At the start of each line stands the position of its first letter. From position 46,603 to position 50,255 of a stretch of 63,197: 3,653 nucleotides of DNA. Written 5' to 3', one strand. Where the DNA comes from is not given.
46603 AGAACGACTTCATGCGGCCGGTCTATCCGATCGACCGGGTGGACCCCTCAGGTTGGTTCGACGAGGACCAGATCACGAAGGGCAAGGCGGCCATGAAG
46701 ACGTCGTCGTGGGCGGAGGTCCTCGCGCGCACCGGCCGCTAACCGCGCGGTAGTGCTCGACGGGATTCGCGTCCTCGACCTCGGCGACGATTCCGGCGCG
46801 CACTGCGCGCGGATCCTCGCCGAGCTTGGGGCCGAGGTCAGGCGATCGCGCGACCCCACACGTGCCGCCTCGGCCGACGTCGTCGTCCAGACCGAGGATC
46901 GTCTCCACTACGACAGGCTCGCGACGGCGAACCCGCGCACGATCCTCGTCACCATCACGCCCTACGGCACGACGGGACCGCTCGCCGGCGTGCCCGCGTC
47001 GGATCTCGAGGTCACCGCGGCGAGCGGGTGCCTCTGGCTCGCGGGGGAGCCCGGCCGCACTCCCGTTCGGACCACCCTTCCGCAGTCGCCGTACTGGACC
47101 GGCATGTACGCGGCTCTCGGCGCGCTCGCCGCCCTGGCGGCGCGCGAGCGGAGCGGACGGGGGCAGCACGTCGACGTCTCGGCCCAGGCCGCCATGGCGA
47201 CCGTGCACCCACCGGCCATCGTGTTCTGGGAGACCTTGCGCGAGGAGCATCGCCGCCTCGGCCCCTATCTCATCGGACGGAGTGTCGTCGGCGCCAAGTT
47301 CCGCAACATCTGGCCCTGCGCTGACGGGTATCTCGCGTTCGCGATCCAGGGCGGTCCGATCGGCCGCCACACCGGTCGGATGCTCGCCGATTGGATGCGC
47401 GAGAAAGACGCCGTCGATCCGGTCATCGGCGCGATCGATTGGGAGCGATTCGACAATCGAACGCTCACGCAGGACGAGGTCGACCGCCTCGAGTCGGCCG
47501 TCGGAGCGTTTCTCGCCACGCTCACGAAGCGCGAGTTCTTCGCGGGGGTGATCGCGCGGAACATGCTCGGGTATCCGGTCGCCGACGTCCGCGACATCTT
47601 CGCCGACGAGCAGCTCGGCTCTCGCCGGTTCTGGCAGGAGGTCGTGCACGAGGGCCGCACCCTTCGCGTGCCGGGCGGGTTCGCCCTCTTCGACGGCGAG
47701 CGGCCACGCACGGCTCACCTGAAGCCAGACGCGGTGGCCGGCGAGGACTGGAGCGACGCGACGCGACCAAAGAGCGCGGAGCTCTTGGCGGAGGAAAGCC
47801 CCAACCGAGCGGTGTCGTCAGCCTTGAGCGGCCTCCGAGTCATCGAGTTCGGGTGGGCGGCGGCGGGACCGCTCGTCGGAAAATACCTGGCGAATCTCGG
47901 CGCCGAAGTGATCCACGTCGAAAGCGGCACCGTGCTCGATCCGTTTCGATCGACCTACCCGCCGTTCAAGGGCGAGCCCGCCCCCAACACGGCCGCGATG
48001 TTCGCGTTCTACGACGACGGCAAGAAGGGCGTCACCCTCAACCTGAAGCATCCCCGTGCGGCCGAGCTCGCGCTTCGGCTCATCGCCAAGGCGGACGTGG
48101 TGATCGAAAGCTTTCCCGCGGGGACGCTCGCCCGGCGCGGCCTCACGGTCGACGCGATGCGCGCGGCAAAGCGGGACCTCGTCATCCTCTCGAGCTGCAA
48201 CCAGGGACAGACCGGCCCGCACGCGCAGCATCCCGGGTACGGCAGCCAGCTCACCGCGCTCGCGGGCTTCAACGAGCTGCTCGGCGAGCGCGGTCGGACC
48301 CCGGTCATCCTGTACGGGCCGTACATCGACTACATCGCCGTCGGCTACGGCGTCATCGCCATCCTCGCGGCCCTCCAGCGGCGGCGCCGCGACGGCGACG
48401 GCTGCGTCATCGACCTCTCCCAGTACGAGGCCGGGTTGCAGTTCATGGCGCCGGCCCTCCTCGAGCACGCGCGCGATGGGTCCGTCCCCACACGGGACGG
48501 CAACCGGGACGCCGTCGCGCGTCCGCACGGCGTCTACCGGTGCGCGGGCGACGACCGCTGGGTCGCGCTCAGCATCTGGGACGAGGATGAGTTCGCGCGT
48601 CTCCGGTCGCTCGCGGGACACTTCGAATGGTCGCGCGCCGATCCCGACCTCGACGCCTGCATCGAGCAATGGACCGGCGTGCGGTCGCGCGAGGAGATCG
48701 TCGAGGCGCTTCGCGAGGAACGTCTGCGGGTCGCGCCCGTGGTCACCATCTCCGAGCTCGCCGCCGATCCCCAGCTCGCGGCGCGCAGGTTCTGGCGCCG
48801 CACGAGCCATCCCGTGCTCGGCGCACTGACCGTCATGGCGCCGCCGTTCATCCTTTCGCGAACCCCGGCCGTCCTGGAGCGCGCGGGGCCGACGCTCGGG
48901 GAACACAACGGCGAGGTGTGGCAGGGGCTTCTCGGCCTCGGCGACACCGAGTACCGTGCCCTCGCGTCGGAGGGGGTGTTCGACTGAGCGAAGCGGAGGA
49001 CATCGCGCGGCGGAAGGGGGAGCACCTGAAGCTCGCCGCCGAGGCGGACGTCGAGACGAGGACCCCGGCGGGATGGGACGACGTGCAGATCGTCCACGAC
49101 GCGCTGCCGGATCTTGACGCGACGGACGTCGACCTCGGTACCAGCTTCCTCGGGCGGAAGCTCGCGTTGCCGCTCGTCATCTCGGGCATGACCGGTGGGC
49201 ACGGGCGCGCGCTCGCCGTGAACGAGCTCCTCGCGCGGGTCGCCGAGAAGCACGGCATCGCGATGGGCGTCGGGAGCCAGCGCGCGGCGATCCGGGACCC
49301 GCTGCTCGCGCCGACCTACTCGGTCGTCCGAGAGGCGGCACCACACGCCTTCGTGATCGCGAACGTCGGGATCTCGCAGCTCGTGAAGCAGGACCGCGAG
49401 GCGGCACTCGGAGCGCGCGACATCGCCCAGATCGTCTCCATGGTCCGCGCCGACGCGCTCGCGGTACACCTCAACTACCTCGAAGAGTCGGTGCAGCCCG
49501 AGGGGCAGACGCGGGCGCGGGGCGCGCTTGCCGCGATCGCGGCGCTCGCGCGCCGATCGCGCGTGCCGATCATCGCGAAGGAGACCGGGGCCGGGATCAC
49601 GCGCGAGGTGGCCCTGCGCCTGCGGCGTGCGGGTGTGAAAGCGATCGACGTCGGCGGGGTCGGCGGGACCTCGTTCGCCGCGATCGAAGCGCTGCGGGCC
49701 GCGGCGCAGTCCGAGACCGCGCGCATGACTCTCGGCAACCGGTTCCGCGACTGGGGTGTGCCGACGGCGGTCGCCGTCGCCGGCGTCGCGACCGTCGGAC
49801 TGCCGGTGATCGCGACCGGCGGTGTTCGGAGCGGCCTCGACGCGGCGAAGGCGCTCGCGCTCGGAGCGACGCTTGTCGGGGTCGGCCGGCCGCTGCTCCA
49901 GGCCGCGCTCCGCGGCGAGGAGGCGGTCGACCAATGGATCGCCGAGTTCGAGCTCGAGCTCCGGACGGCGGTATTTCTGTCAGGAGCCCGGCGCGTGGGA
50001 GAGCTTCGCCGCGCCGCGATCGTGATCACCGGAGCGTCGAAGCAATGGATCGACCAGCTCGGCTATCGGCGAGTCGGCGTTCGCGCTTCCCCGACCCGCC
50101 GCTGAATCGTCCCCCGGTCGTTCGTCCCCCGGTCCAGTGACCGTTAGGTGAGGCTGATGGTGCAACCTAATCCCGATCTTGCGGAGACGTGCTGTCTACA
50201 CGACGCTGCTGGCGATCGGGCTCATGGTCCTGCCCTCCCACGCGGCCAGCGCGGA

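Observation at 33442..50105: Three UbiD decarboxylase paralogs share one UbiX and a dedicated prFMN-precursor supply (type-2 IPP isomerase and a flavin-reductase-like ORF)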

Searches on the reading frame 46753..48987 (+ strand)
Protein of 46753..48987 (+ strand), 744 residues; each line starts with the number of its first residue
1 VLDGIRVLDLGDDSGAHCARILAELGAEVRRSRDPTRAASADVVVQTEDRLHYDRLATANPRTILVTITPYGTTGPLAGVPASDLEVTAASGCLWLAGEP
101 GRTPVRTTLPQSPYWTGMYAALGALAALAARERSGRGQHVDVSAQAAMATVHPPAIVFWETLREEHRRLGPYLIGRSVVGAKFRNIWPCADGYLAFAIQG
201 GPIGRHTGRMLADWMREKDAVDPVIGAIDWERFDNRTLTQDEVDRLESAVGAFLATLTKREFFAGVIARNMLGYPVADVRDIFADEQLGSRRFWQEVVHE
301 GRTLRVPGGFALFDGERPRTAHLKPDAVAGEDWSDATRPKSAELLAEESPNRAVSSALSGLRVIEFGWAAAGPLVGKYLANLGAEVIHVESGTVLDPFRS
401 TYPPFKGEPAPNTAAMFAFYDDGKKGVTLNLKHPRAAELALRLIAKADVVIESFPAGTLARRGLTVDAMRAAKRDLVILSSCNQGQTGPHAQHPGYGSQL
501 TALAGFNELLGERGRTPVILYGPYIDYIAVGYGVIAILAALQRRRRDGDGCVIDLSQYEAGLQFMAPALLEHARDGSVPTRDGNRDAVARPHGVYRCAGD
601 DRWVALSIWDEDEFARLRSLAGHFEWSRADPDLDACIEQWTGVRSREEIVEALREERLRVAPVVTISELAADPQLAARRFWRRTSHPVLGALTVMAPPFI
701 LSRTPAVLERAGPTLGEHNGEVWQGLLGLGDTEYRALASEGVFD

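Call 6: search_protein_families(library=pfam, proteins=[window:46753-48987:+])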
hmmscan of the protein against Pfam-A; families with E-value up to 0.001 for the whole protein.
window:46753-48987:+ (744 aa): 1 family
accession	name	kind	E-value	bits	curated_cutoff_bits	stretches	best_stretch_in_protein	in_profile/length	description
PF02515.22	CoA_transf_3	-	4e-134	447.8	23.3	2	358-719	1-366/366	CoA-transferase family III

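Call 7: search_protein_families(library=ncbifam, proteins=[window:46753-48987:+])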
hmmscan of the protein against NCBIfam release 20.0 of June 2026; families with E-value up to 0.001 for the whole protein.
window:46753-48987:+ (744 aa): 7 families
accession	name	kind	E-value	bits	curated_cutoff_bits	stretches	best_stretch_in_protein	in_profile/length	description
NF052585.1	SucGlutTfsCaiB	equivalog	1.8e-66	224.4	750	2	355-725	5-387/394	succinate--glutarate CoA-transferase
NF003809.0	PRK05398.1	subfamily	7.1e-49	166.5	442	3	355-563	2-206/416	formyl-CoA transferase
NF041294.1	Scnl_mescCoAtase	equivalog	3.8e-48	164.5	700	2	356-722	2-379/381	succinyl-CoA:mesaconate CoA-transferase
NF008511.0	PRK11430.1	equivalog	6.4e-46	157.2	522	2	356-679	8-336/381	CoA:oxalate CoA-transferase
TIGR03253.1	oxalate_frc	equivalog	1e-45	156.2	504.2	3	356-563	2-205/416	formyl-CoA transferase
NF002914.1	PRK03525.1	equivalog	5.8e-33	114.4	413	2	357-741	9-395/400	L-carnitine CoA-transferase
TIGR04253.1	mesacon_CoA_iso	equivalog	2.2e-18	66.5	725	2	358-565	3-202/403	2-methylfumaryl-CoA isomerase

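Call 42: search_solved_structures(query=window:46753-48987:+, max_evalue=1e-20)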
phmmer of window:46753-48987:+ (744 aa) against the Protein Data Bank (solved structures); distinct sequences matched with E-value up to 1e-20: 12.
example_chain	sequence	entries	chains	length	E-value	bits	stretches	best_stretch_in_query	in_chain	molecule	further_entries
9fn0_B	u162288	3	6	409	2.9e-58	201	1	353-740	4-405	Subunit of Benzylsuccinate CoA-transferase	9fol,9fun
9fn0_A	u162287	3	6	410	6.8e-43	150.2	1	51-201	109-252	Subunit of Benzylsuccinate CoA-transferase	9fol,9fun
4ed9_A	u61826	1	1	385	4.6e-40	140.8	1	353-720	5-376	CAIB/BAIF family protein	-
10uh_A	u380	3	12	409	3.2e-34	121.5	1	357-742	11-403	Formyl-coenzyme a transferase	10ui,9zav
5yit_A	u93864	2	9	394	8.8e-25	90.3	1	355-574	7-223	CoA transferase III | Uncharacterized protein Rv3272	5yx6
9br7_A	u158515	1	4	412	2e-24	89.1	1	357-744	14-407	Succinate--hydroxymethylglutarate CoA-transferase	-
9br6_A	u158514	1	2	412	2.4e-24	88.9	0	357-560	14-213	Succinate--hydroxymethylglutarate CoA-transferase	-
5yiy_A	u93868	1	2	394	5.1e-24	87.8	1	355-574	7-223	CoA transferase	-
4hl6_A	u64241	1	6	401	6.2e-24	87.5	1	354-679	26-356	Uncharacterized protein YfdE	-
1pqy_A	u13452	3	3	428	1.1e-22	83.4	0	354-467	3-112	Hypothetical protein yfdW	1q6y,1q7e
1pt5_A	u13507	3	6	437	1.3e-22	83.2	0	354-466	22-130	Hypothetical protein yfdW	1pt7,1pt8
7xkg_A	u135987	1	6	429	3.5e-22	81.7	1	353-742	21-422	Acyl-CoA transferase/carnitine dehydratase-like protein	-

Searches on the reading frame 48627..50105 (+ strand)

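Call 6: search_protein_families(library=pfam, proteins=[window:48627-50105:+])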
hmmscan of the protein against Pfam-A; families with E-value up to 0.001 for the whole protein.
window:48627-50105:+ (492 aa): 3 families
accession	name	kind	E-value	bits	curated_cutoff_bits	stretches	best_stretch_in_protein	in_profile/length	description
PF01070.24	FMN_dh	-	4.9e-25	88.8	24.9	2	296-465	202-348/350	FMN-dependent dehydrogenase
PF01180.27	DHO_dh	-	0.00011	22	27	1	370-422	219-271/291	Dihydroorotate dehydrogenase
PF00478.31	IMPDH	-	0.00017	21.1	25.6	0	321-423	151-239/345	IMP dehydrogenase / GMP reductase domain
